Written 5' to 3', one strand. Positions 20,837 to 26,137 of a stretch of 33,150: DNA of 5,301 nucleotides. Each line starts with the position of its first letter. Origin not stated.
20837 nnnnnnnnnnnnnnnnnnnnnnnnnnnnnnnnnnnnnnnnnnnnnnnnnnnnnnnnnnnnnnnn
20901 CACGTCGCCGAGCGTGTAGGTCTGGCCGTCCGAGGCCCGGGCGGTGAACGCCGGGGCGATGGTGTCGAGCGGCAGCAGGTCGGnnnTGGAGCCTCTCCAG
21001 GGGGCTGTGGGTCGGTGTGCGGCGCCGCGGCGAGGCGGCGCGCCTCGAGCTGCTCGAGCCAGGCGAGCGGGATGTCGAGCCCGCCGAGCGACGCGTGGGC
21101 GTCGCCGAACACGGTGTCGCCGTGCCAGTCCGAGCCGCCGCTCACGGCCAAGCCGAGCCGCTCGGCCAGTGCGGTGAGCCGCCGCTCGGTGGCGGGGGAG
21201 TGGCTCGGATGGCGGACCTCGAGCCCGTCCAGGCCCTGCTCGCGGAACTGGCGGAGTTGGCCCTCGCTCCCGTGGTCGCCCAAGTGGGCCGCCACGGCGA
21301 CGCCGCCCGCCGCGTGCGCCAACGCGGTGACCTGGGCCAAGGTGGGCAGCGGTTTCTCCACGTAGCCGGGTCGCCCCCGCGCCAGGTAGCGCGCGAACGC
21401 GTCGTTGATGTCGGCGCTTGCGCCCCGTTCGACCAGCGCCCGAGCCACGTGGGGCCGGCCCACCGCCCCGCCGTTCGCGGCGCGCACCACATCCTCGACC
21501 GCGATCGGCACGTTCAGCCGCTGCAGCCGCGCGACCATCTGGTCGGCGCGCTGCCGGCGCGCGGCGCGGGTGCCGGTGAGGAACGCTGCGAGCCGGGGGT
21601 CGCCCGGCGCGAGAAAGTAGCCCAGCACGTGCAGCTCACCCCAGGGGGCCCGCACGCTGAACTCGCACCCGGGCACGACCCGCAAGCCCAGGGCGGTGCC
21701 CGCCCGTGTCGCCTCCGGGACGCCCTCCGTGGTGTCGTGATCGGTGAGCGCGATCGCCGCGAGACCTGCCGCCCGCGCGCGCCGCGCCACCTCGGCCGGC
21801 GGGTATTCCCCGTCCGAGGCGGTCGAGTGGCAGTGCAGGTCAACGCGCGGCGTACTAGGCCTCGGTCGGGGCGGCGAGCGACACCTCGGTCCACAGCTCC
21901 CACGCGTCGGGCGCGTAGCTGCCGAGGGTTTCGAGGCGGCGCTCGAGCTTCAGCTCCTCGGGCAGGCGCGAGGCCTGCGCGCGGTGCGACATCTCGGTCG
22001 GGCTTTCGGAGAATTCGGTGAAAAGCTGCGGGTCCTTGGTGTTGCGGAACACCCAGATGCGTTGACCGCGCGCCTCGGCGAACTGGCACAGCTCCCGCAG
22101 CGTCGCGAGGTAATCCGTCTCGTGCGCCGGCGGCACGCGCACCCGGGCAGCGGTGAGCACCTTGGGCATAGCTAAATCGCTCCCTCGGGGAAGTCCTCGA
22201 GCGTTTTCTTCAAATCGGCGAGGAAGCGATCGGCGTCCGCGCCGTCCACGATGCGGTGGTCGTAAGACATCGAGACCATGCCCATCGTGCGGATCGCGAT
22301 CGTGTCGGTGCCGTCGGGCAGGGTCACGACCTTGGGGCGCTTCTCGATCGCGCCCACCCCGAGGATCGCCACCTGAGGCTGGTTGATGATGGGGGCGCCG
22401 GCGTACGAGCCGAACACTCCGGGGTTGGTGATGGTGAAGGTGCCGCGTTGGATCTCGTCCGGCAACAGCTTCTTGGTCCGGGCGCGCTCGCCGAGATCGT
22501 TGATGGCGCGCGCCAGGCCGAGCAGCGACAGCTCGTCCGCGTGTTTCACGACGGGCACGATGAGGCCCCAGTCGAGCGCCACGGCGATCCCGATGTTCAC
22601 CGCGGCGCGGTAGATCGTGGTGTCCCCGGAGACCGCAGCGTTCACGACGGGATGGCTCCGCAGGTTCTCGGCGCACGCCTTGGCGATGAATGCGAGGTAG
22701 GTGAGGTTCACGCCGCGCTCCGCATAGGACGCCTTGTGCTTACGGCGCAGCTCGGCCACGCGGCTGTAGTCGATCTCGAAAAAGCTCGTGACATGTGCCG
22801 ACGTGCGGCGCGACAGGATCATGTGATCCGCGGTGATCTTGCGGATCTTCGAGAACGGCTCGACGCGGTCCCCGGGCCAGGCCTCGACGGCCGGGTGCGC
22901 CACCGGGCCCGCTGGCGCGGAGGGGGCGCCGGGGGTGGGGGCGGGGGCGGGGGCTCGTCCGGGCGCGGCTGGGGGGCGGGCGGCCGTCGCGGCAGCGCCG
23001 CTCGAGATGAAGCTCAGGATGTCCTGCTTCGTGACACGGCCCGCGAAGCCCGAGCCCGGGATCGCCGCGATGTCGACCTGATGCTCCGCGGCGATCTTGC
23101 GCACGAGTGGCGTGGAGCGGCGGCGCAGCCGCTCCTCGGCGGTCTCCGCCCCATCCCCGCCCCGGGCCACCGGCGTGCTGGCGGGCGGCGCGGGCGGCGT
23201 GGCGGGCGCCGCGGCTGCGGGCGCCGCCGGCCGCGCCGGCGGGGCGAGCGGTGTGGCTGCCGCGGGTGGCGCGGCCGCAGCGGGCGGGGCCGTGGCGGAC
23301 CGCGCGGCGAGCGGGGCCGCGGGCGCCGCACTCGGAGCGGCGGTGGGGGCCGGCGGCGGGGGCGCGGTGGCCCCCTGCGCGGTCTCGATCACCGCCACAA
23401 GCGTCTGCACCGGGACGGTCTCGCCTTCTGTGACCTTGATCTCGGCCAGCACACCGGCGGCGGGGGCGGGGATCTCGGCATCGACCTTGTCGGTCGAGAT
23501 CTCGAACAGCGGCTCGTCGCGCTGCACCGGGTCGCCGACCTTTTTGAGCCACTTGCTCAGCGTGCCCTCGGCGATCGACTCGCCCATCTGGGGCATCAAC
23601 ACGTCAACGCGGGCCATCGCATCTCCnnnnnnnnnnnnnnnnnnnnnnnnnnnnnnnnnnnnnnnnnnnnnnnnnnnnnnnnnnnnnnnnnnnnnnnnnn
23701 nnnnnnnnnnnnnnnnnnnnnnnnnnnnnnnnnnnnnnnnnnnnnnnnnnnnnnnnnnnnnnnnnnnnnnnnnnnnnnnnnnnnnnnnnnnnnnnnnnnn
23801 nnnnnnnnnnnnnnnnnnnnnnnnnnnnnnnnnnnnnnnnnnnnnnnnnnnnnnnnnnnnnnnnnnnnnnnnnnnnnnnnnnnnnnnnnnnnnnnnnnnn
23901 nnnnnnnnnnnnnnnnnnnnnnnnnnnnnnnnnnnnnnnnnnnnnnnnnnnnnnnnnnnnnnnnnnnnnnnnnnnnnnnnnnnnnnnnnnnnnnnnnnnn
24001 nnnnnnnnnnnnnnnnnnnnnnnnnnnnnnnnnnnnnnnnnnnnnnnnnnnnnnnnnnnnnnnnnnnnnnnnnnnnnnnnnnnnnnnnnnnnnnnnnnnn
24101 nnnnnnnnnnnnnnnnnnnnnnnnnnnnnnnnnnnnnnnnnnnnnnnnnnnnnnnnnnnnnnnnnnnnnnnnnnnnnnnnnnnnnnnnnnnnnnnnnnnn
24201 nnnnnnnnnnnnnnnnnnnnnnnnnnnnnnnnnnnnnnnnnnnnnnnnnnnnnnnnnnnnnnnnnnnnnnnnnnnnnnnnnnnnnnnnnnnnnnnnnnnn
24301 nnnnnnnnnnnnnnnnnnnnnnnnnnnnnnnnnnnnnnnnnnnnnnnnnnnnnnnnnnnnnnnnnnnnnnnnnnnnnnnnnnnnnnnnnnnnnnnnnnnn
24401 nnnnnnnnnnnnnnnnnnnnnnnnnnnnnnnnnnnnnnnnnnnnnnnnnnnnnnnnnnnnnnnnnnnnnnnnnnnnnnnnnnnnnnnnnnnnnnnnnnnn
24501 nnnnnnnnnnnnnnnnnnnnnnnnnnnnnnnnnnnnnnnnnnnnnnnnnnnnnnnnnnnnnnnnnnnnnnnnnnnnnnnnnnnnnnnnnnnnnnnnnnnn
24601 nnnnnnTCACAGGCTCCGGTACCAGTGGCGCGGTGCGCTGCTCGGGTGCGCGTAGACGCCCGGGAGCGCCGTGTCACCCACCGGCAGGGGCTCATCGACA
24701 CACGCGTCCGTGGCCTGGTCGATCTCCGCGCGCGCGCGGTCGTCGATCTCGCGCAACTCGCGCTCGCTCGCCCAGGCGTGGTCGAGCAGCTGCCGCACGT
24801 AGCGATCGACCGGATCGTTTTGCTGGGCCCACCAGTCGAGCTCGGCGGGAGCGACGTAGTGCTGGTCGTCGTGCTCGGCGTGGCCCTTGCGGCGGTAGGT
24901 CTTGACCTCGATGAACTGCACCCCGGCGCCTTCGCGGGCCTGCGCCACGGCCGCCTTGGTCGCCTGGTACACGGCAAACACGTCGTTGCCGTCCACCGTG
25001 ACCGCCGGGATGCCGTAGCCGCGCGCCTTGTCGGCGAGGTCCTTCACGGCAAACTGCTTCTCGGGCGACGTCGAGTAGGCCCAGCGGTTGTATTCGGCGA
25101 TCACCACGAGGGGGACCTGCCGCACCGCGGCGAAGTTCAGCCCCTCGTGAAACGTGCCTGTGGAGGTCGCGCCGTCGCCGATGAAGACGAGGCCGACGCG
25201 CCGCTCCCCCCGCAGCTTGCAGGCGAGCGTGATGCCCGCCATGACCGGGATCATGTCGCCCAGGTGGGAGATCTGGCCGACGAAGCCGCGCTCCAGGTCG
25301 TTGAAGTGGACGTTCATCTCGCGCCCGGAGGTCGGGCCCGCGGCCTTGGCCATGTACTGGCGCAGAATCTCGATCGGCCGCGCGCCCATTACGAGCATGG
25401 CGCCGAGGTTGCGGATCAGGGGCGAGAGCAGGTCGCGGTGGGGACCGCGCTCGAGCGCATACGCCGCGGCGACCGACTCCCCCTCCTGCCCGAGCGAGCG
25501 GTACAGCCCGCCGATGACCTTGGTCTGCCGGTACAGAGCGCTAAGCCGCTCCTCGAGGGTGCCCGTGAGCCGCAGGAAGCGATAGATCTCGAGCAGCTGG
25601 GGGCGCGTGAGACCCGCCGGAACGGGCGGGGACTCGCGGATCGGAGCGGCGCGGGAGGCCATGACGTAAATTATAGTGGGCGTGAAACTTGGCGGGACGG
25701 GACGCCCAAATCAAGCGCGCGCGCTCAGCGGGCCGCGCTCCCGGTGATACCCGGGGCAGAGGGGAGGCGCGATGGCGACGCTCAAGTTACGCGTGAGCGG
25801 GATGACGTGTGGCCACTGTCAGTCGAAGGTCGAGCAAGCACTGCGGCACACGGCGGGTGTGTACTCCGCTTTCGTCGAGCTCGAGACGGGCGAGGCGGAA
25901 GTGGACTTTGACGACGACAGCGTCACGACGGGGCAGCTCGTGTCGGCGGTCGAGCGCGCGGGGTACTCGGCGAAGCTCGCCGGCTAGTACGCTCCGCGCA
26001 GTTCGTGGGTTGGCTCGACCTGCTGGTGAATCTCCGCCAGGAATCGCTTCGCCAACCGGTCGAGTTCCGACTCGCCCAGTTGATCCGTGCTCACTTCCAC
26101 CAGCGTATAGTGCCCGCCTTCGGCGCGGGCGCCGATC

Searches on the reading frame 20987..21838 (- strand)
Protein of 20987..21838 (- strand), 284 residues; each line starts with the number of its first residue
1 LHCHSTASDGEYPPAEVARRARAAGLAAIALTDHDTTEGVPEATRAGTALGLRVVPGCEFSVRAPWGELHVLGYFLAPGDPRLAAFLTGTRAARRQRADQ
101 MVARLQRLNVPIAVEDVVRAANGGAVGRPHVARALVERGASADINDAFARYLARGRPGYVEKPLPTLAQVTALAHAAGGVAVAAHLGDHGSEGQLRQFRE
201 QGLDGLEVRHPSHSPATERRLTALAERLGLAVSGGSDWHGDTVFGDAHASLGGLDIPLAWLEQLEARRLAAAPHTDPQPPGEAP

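Call 12: search_protein_families(library=pfam, max_evalue=0.01, proteins=[window:20987-21838:-])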
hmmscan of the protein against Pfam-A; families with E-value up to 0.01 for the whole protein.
seq(284 aa): 2 families
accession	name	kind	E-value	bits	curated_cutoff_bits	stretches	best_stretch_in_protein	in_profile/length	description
PF02811.25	PHP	-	1.9e-11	45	26.4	1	1-63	2-66/164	PHP domain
PF19799.5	DUF6282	-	0.0011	19.1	26.8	0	1-55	5-61/196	Family of unknown function (DUF6282)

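Call 39: search_protein_families(library=ncbifam, max_evalue=0.001, proteins=[window:20987-21838:-])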
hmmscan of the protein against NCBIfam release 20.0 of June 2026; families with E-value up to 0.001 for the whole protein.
seq(284 aa): 9 families
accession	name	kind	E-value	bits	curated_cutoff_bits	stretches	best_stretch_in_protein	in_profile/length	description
NF041577.1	nside_bi_sphtase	equivalog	6.7e-59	199.3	400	1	1-242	6-253/276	3',5'-nucleoside bisphosphate phosphatase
NF047791.1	RNaseRnm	equivalog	3.5e-54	183.9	375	1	1-243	5-254/275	RNase RNM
NF041661.1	Cycl_ph_dihydrol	equivalog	6.5e-28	97.8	500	1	1-241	2-246/259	phosphoribosyl 1,2-cyclic phosphate 1,2-diphosphodiesterase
NF038032.1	CehA_McbA_metalo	domain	5.5e-16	58.9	80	1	1-73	7-78/315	CehA/McbA family metallohydrolase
NF004981.0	PRK06361.1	equivalog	3.3e-08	33.2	117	1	1-41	4-44/217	histidinol phosphate phosphatase domain-containing protein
NF004225.0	PRK05672.1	subfamily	6e-08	31.2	939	1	1-111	9-122/1047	error-prone DNA polymerase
NF045780.1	TrlF_fam_ATP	equivalog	2.4e-05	23.2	350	1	1-76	10-97/944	TrlF family AAA-like ATPase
NF001688.0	PRK00448.1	equivalog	0.00017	19.2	873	1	2-62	342-404/1445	PolC-type DNA polymerase III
NF005928.0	PRK07945.1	equivalog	0.00051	19.5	250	0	1-35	102-136/337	PHP domain-containing protein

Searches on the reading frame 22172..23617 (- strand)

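Call 59: search_protein_families(library=ncbifam, max_evalue=0.00001, proteins=[window:22172-23617:-])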
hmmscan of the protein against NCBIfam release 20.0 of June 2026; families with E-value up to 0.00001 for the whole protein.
window:22172-23617:- (481 aa): 11 families
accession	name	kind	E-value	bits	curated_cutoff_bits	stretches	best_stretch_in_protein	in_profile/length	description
TIGR02927.1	SucB_Actino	equivalog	4.1e-123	412.2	423.45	1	4-475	127-570/579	2-oxoglutarate dehydrogenase, E2 component, dihydrolipoamide succinyltransferase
NF008814.0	PRK11854.1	equivalog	5.6e-111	371.9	722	1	4-476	208-632/637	pyruvate dehydrogenase complex dihydrolipoyllysine-residue acetyltransferase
NF004309.0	PRK05704.1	equivalog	5.3e-105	352.1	449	1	4-475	3-400/408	2-oxoglutarate dehydrogenase complex dihydrolipoyllysine-residue succinyltransferase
TIGR01347.1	sucB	equivalog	3e-98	329.7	378.65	2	147-476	94-397/404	dihydrolipoyllysine-residue succinyltransferase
TIGR01348.1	PDHac_trf_long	equivalog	2.4e-81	274.1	552.1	2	109-476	233-582/587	dihydrolipoyllysine-residue acetyltransferase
TIGR01349.1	PDHac_trf_mito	equivalog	3.8e-75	253.7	445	1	6-475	2-431/437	pyruvate dehydrogenase complex dihydrolipoamide acetyltransferase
NF008815.0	PRK11857.1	equivalog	1.1e-58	199.1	378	1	167-475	5-301/308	dihydrolipoamide acetyltransferase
NF011416.0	PRK14843.1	equivalog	3.8e-49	167.4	429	1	165-475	48-341/347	dihydrolipoamide acetyltransferase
NF008907.0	PRK12270.1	equivalog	9.4e-27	93.2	878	1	145-474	119-362/1241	multifunctional oxoglutarate decarboxylase/oxoglutarate dehydrogenase thiamine pyrophosphate-binding subunit/dihydrolipoyllysine-residue suc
NF011457.0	PRK14875.1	equivalog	7.9e-24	84.3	307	1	5-209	5-130/372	acetoin dehydrogenase dihydrolipoyllysine-residue acetyltransferase subunit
NF008854.0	PRK11892.1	equivalog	2.9e-15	55.9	454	1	4-120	3-120/464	pyruvate dehydrogenase complex E1 component subunit beta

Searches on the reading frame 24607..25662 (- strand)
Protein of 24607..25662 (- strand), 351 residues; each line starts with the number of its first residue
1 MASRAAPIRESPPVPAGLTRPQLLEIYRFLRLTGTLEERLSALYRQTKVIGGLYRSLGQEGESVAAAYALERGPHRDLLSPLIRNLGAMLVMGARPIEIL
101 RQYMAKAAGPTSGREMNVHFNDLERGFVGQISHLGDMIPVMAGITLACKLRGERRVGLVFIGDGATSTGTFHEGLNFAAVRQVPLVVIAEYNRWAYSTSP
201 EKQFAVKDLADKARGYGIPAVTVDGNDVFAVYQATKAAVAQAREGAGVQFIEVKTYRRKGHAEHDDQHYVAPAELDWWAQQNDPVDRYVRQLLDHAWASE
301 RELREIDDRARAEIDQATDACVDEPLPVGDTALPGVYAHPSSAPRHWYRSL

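Call 59: search_protein_families(library=ncbifam, max_evalue=0.00001, proteins=[window:24607-25662:-])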
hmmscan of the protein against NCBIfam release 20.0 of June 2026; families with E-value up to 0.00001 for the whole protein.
window:24607-25662:- (351 aa): 6 families
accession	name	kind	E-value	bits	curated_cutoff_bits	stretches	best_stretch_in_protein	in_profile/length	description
TIGR03181.1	PDH_E1_alph_x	equivalog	9.8e-69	231.8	411.35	1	15-345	18-335/341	pyruvate dehydrogenase (acetyl-transferring) E1 component subunit alpha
TIGR03182.1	PDH_E1_alph_y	equivalog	1.1e-63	215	393.85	1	22-334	3-311/315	pyruvate dehydrogenase (acetyl-transferring) E1 component subunit alpha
NF004559.0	PRK05899.2-5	equivalog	3.8e-15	55.2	488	1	134-277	128-281/627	transketolase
NF006914.0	PRK09404.1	equivalog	3.2e-14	52.2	764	1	132-320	312-510/919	2-oxoglutarate dehydrogenase E1 component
TIGR00239.1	2oxo_dh_E1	equivalog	3.2e-13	48.5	770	1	129-320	314-515/931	2-oxoglutarate dehydrogenase E1 component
NF008907.0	PRK12270.1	equivalog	1.3e-12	46.4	878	1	130-317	630-827/1241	multifunctional oxoglutarate decarboxylase/oxoglutarate dehydrogenase thiamine pyrophosphate-binding subunit/dihydrolipoyllysine-residue suc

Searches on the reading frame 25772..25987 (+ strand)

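Call 38: search_protein_families(library=pfam, max_evalue=0.001, proteins=[window:25772-25987:+])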
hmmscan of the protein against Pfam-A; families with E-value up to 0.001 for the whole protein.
window:25772-25987:+ (71 aa): 1 family
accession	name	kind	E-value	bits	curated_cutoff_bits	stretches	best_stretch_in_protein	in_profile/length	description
PF00403.32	HMA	-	1.2e-16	61.3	24.8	1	6-65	2-61/62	Heavy-metal-associated domain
